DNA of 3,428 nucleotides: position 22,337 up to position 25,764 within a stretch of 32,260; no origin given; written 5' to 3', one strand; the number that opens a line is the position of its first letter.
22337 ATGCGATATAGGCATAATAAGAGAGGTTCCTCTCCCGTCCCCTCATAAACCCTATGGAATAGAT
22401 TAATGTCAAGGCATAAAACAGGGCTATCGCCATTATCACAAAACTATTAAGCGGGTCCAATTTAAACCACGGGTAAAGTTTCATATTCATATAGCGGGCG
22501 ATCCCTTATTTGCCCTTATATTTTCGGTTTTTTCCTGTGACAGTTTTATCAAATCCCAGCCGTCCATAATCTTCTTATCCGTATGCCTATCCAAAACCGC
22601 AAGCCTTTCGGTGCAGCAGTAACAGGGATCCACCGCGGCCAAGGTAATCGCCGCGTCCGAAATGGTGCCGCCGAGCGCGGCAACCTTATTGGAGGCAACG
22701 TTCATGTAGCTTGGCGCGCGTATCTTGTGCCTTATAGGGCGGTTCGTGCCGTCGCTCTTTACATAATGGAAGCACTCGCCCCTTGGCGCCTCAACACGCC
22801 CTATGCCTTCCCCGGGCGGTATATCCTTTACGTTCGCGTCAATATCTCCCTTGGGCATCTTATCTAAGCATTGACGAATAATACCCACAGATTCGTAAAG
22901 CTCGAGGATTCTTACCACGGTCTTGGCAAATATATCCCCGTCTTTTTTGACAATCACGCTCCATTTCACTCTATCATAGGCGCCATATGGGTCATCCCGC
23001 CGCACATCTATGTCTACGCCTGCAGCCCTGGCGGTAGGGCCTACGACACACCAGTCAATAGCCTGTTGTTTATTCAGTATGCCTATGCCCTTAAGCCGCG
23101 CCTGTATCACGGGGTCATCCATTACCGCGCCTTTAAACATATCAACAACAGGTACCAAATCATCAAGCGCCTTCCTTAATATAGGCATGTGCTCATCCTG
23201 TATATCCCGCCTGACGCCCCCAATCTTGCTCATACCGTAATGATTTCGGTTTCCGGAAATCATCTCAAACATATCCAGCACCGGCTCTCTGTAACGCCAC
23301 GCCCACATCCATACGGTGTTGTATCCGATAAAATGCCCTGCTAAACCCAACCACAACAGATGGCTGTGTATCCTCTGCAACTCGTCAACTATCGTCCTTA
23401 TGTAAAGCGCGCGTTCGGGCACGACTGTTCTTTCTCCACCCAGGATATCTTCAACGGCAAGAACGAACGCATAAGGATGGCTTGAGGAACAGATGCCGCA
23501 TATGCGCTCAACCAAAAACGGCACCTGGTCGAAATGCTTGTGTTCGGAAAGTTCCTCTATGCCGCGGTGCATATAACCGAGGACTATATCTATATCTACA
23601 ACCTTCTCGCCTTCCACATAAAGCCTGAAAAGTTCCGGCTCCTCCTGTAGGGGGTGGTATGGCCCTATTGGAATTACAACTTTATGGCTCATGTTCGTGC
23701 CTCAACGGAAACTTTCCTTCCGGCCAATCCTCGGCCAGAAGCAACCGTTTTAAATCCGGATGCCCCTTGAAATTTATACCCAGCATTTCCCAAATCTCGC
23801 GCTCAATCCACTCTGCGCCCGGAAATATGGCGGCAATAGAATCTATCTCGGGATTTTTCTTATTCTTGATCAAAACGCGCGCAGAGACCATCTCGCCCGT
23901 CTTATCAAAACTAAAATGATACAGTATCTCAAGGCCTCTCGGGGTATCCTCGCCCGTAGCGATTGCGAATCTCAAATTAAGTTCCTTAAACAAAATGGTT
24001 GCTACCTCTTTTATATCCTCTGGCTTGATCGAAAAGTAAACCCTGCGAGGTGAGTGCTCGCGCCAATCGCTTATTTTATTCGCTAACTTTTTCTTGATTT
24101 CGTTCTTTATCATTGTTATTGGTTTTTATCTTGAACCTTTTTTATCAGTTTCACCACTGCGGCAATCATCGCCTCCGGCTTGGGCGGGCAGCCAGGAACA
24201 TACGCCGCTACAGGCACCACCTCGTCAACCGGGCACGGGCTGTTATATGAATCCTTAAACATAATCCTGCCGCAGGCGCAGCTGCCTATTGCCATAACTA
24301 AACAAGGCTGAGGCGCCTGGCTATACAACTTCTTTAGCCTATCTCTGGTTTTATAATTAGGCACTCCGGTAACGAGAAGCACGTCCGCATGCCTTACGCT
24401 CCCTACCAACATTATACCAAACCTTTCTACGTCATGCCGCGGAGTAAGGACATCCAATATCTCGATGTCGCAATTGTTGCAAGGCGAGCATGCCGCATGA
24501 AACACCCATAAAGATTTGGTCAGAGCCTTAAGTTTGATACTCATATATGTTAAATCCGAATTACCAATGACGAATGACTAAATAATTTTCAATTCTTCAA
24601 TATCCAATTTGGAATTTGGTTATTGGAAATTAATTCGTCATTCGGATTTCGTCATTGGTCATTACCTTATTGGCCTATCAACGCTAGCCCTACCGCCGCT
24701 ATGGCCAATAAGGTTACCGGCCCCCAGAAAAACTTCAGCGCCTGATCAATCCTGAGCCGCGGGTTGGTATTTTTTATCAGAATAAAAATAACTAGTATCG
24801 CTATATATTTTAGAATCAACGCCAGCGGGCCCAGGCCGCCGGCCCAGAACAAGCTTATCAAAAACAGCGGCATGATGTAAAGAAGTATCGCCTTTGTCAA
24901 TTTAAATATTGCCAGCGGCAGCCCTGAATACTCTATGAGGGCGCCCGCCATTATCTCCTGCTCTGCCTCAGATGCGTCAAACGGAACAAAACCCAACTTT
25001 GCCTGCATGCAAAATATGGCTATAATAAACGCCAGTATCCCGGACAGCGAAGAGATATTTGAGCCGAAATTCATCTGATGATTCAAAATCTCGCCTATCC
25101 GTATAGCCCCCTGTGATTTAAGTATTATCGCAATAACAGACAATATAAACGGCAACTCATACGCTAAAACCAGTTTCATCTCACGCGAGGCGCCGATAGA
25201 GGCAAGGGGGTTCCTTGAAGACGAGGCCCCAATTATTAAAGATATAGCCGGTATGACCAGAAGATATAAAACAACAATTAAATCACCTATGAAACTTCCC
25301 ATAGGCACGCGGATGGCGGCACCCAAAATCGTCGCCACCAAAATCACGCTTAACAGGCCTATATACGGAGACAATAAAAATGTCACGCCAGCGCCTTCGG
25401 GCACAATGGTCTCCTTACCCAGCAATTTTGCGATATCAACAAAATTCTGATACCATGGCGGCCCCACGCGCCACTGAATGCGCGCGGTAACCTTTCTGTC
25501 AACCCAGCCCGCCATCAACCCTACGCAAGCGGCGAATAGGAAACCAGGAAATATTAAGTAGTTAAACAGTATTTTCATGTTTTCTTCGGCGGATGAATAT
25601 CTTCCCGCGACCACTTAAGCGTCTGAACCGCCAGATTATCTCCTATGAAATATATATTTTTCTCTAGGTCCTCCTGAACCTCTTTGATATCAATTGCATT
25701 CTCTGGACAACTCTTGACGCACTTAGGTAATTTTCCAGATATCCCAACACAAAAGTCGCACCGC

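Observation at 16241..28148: Mrp-linked group-4 [NiFe]-hydrogenase with an AsrAB-like NAD(P)H/FAD input module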

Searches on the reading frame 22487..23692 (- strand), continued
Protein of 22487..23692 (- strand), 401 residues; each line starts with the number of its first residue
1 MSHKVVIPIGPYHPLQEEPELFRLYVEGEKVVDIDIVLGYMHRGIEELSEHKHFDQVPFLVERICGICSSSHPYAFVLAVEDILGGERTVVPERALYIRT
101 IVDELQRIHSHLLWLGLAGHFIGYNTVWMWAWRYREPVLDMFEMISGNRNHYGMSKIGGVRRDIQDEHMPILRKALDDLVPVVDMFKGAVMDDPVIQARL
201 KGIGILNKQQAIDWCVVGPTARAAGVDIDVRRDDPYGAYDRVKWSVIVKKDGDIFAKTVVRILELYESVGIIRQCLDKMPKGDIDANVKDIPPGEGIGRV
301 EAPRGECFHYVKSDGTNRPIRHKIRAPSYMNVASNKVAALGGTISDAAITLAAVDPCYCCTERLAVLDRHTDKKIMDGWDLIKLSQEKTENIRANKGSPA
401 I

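Call 60: find_homologous_proteins(query=L004:7756-9006:+, max_evalue=1e-30)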
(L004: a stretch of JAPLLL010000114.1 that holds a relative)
Query L004:7756-9006:+ (416 aa): 4563 proteins with E <= 1e-30 among 8000 candidates; the best 120 are listed.
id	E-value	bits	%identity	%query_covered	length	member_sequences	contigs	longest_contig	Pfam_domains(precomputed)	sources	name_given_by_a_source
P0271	2.7e-272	920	100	100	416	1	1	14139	PF04055.28,PF01455.24,PF06968.19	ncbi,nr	ncbi:MAG: [FeFe] hydrogenase H-cluster radical SAM maturase HydE [Candidatus Omnitrophica bacterium]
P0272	7.6e-194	662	68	100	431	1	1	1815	PF04055.28,PF01455.24,PF06968.19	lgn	-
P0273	3.2e-180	617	64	100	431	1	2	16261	PF04055.28,PF01455.24,PF06968.19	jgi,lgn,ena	-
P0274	4.7e-168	577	63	100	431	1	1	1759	PF04055.28,PF01455.24,PF06968.19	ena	-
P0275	5.3e-165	567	62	98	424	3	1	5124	PF04055.28,PF01455.24,PF06968.19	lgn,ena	-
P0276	8.6e-151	520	56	100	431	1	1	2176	PF04055.28,PF01455.24,PF06968.19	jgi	-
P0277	1.3e-145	503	54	100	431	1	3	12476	PF04055.28,PF01455.24,PF06968.19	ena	-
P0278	2.3e-141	489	49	100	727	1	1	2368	PF04055.28,PF01455.24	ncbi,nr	ncbi:MAG TPA: [FeFe] hydrogenase H-cluster radical SAM maturase HydE, partial [Nitrospirota bacteriu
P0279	6.5e-141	488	53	100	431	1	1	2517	PF04055.28,PF01455.24,PF06968.19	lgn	-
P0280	5.1e-140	485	54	100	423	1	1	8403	PF04055.28,PF01455.24,PF06968.19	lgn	-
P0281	5.1e-140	485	53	100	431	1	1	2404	PF04055.28,PF01455.24,PF06968.19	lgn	-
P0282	9.0e-139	481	54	100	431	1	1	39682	PF04055.28,PF01455.24,PF06968.19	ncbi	-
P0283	1.3e-138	480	53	100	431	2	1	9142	PF04055.28,PF01455.24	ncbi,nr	ncbi:MAG: [FeFe] hydrogenase H-cluster radical SAM maturase HydE [Planctomycetes bacterium]|nr:[FeFe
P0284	1.5e-138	480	52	100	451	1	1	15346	PF04055.28,PF01455.24,PF06968.19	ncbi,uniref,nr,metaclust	ncbi:MAG: biotin synthase [Candidatus Scalindua rubra]|uniref:Biotin synthase n=1 Tax=Candidatus Sca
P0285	1.6e-138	480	53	100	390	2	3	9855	PF04055.28,PF01455.24,PF06968.19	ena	-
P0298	5.2e-137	475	52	100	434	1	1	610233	PF04055.28,PF01455.24,PF06968.19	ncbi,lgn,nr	ncbi:MAG: [FeFe] hydrogenase H-cluster radical SAM maturase HydE [Candidatus Aenigmarchaeota archaeo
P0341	2.4e-133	463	52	100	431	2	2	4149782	PF04055.28,PF01455.24,PF06968.19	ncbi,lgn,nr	ncbi:MAG: [FeFe] hydrogenase H-cluster radical SAM maturase HydE [Candidatus Scalindua sp.]|nr:[FeFe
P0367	7.0e-132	458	51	100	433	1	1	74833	PF04055.28,PF01455.24,PF06968.19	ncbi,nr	ncbi:MAG: [FeFe] hydrogenase H-cluster radical SAM maturase HydE [Candidatus Saganbacteria bacterium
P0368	7.1e-132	458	52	100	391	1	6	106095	PF04055.28,PF01455.24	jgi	jgi:biotin synthase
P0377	1.5e-131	457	51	100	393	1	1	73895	PF04055.28,PF01455.24,PF06968.19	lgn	-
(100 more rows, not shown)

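Call 61: find_encoding_contigs(protein=P0341, flank=9000, max_places=1)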
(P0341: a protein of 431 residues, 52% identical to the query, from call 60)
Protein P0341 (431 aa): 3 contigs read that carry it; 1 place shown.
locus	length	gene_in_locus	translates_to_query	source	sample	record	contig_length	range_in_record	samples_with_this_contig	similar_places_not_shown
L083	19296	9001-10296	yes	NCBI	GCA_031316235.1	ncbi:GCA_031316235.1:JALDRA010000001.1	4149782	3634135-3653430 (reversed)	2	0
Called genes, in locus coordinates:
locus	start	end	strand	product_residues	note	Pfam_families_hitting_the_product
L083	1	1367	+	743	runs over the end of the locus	PF03104:DNA_pol_B_exo1, PF00136:DNA_pol_B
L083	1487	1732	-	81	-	-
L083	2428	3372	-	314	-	PF13623:SurA_N_2, PF13624:SurA_N_3, PF13145:Rotamase_2, PF13616:Rotamase_3, PF00639:Rotamase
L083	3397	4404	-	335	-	PF08100:Dimerisation, PF00891:Methyltransf_2, PF13649:Methyltransf_25 (weak)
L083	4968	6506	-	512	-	PF04055:Radical_SAM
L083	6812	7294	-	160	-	-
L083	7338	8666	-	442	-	PF01964:ThiC_Rad_SAM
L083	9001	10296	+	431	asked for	PF01455:HupF_HypC, PF04055:Radical_SAM, PF06968:BATS (weak)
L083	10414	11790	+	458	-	PF04055:Radical_SAM, PF06968:BATS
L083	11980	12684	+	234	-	PF03548:LolA, PF17131:TP_0789-like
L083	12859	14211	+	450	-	PF02878:PGM_PMM_I, PF02879:PGM_PMM_II, PF02880:PGM_PMM_III, PF00408:PGM_PMM_IV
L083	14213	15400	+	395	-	PF00483:NTP_transferase, PF12804:NTP_transf_3, PF14602:Hexapep_2 (faint), PF25084:LbH_EIF2B (weak), PF25087:GMPPB_C, PF00132:Hexapep, PF25084:LbH_EIF2B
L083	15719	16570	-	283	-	PF02563:Poly_export, PF10531:SLBB, PF22461:SLBB_2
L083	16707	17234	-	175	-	PF00702:Hydrolase (faint), PF13419:HAD_2 (faint), PF13242:Hydrolase_like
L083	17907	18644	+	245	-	PF01740:STAS, PF07238:PilZ (faint)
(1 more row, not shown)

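Call 62: find_encoding_contigs(protein=P0298, flank=9000, max_places=1)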
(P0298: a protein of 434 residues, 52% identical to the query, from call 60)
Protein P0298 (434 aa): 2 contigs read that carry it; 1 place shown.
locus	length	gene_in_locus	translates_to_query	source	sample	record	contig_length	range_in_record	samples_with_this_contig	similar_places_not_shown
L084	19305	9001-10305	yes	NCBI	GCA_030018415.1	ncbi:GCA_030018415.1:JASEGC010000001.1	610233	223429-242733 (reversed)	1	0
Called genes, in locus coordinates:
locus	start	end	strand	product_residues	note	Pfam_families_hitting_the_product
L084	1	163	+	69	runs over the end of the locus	PF09339:HTH_IclR, PF01022:HTH_5 (weak)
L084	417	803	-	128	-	-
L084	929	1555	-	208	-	PF01135:PCMT, PF01209:Ubie_methyltran (weak), PF08704:GCD14 (faint), PF13847:Methyltransf_31 (weak), PF13649:Methyltransf_25 (weak)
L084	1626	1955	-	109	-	PF01918:Alba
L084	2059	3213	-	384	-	PF00930:DPPIV_N (faint), PF26549:Tricorn_N, PF19283:APEH_N (faint), PF07676:PD40 (faint), PF26550:Tricorn_2nd (faint), PF26549:Tricorn_N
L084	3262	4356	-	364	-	-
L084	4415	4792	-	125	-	-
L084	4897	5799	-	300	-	-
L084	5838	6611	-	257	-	PF03891:DUF333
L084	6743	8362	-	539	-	PF00112:Peptidase_C1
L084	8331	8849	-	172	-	-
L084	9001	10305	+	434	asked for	PF01455:HupF_HypC, PF04055:Radical_SAM, PF06968:BATS (weak)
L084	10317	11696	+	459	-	PF04055:Radical_SAM, PF06968:BATS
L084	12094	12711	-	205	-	-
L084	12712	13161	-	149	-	-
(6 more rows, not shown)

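Call 63: find_encoding_contigs(protein=P0367, flank=9000, max_places=1)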
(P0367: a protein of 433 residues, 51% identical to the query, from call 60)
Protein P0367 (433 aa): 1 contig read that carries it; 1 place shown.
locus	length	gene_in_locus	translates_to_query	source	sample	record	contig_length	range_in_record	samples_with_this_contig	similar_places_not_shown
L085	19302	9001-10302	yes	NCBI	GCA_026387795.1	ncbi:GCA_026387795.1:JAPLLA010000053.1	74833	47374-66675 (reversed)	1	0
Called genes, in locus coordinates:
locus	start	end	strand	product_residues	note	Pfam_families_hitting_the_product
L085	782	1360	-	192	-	PF02223:Thymidylate_kin, PF13521:AAA_28 (weak)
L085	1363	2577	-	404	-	-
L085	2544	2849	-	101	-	-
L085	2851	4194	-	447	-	PF00772:DnaB, PF13481:AAA_25, PF03796:DnaB_C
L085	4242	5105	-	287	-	PF02481:DNA_processg_A, PF18306:LDcluster4 (faint), PF17782:WHD_DprA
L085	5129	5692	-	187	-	PF01227:GTP_cyclohydroI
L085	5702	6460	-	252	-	-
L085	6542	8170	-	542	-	PF01268:FTHFS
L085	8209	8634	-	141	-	PF01850:PIN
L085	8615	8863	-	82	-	PF04014:MazE_antitoxin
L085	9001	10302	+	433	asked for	PF01455:HupF_HypC, PF04055:Radical_SAM, PF06968:BATS (faint)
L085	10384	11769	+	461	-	PF04055:Radical_SAM, PF06968:BATS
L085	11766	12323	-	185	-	-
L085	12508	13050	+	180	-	PF01862:PvlArgDC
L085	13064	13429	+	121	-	PF02261:Asp_decarbox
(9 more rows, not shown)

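Call 64: find_encoding_contigs(protein=P0368, flank=10000, max_places=1)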
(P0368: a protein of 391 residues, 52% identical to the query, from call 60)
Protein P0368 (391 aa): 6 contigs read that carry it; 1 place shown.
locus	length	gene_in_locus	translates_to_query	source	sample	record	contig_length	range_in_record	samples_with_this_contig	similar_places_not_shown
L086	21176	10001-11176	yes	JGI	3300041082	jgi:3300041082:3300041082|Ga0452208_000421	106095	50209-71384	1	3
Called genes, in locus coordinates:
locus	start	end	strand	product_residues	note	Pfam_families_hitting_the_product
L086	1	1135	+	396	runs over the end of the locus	PF00374:NiFeSe_Hases, PF00346:Complex1_49kDa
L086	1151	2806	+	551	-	PF00361:Proton_antipo_M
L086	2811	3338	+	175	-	PF13244:MbhD, PF20501:MbhE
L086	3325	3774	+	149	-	PF04039:MnhB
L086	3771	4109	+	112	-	PF00420:Oxidored_q2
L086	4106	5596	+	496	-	PF00662:Proton_antipo_N, PF10125:NADHdeh_related, PF00361:Proton_antipo_M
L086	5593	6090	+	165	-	PF01899:MNHE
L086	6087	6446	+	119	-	PF04066:MrpF_PhaF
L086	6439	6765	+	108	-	PF03334:PhaG_MnhG_YufB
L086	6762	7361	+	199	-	PF12838:Fer4_7, PF00037:Fer4 (faint), PF13237:Fer4_10 (weak), PF14697:Fer4_21, PF13187:Fer4_9 (weak)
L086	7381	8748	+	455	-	PF04055:Radical_SAM, PF06968:BATS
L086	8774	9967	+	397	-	-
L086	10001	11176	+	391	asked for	PF01455:HupF_HypC, PF04055:Radical_SAM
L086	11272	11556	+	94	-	PF02583:Trns_repr_metal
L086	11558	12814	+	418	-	PF02321:OEP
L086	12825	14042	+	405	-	PF25954:Beta-barrel_RND_2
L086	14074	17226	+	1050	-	PF00873:ACR_tran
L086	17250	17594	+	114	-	PF08394:Arc_trans_TRASH (weak), PF04945:YHS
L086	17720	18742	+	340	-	PF01641:SelR, PF01625:PMSR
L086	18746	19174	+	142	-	-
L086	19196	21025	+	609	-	PF05170:AsmA, PF05359:DUF748, PF13116:YhdP, PF05170:AsmA (weak)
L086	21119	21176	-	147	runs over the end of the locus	-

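Call 65: find_encoding_contigs(protein=P0377, flank=10000, max_places=1)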
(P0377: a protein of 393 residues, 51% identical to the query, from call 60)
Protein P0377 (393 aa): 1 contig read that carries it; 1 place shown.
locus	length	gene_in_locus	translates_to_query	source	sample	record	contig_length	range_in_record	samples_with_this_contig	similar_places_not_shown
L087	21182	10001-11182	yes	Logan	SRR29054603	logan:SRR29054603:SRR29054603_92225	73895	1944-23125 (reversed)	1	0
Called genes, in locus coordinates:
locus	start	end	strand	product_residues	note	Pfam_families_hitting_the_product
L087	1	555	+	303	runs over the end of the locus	PF00146:NADHdh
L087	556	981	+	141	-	PF01058:Oxidored_q6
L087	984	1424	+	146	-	PF00329:Complex1_30kDa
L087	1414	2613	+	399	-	PF00374:NiFeSe_Hases, PF00346:Complex1_49kDa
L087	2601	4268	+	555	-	PF00361:Proton_antipo_M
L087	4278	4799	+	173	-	PF13244:MbhD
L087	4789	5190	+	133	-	PF04039:MnhB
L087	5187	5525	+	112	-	PF00420:Oxidored_q2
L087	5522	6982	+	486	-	PF00662:Proton_antipo_N, PF10125:NADHdeh_related (weak), PF00361:Proton_antipo_M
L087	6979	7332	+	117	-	PF01899:MNHE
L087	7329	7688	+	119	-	PF04066:MrpF_PhaF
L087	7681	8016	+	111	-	PF03334:PhaG_MnhG_YufB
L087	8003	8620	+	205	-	PF12838:Fer4_7 (weak), PF12837:Fer4_6 (faint), PF00037:Fer4 (weak), PF14697:Fer4_21 (weak), PF12838:Fer4_7, PF13187:Fer4_9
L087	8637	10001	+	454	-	PF04055:Radical_SAM, PF06968:BATS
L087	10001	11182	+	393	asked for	PF01455:HupF_HypC, PF04055:Radical_SAM, PF06968:BATS (weak)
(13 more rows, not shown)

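Call 70: search_protein_families(library=pfam, proteins=[L074:2-1123:+, L086:8774-9967:+], max_evalue=0.0001)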
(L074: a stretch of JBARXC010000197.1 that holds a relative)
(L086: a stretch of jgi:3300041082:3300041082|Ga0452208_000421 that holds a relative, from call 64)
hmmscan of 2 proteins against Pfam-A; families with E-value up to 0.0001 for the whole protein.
L074:2-1123:+ (373 aa): 1 family
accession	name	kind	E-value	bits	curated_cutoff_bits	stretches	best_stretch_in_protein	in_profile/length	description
PF01568.27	Molydop_binding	-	1.6e-07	31.8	26.8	1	296-346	32-82/110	Molydopterin dinucleotide binding domain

L086:8774-9967:+ (397 aa): 0 families

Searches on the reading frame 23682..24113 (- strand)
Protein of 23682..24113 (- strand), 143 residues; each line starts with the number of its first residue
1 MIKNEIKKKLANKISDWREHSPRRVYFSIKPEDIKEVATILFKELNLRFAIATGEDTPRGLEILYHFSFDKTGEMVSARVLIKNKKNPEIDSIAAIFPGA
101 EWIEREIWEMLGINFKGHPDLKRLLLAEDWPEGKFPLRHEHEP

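Call 4: search_protein_families(library=pfam, proteins=[window:23682-24113:-], max_evalue=0.01)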
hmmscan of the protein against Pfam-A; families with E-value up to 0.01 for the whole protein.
window:23682-24113:- (143 aa): 1 family
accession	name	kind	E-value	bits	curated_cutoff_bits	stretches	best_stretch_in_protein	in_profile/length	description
PF00329.25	Complex1_30kDa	-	1.4e-29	103.6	22.5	1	28-141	2-118/124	Respiratory-chain NADH dehydrogenase, 30 Kd subunit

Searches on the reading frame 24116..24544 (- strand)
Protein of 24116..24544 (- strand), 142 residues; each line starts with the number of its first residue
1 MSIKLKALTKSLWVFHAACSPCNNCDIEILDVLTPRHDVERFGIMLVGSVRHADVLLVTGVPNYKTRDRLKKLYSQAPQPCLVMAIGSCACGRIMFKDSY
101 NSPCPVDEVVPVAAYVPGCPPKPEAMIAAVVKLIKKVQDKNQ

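Call 4: search_protein_families(library=pfam, proteins=[window:24116-24544:-], max_evalue=0.01)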
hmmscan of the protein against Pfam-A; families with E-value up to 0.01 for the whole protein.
window:24116-24544:- (142 aa): 1 family
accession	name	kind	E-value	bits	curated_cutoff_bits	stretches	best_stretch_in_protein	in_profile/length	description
PF01058.29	Oxidored_q6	-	5.7e-25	88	27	1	22-133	1-128/128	NADH ubiquinone oxidoreductase, 20 Kd subunit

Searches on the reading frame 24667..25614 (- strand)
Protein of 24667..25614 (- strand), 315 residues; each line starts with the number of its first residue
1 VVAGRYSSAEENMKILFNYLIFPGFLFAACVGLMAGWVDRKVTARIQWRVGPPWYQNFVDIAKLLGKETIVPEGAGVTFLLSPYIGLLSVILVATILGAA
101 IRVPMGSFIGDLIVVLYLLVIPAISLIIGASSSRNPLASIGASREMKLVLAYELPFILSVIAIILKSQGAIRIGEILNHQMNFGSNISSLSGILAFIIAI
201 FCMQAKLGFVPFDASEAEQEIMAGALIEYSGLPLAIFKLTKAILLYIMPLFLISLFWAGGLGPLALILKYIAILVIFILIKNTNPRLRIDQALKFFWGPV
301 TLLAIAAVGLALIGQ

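Call 4: search_protein_families(library=pfam, proteins=[window:24667-25614:-], max_evalue=0.01)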
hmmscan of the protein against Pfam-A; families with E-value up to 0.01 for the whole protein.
window:24667-25614:- (315 aa): 1 family
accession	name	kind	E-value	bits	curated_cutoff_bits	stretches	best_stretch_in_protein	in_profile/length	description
PF00146.26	NADHdh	-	1.8e-60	205.3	27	1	27-308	9-294/298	NADH dehydrogenase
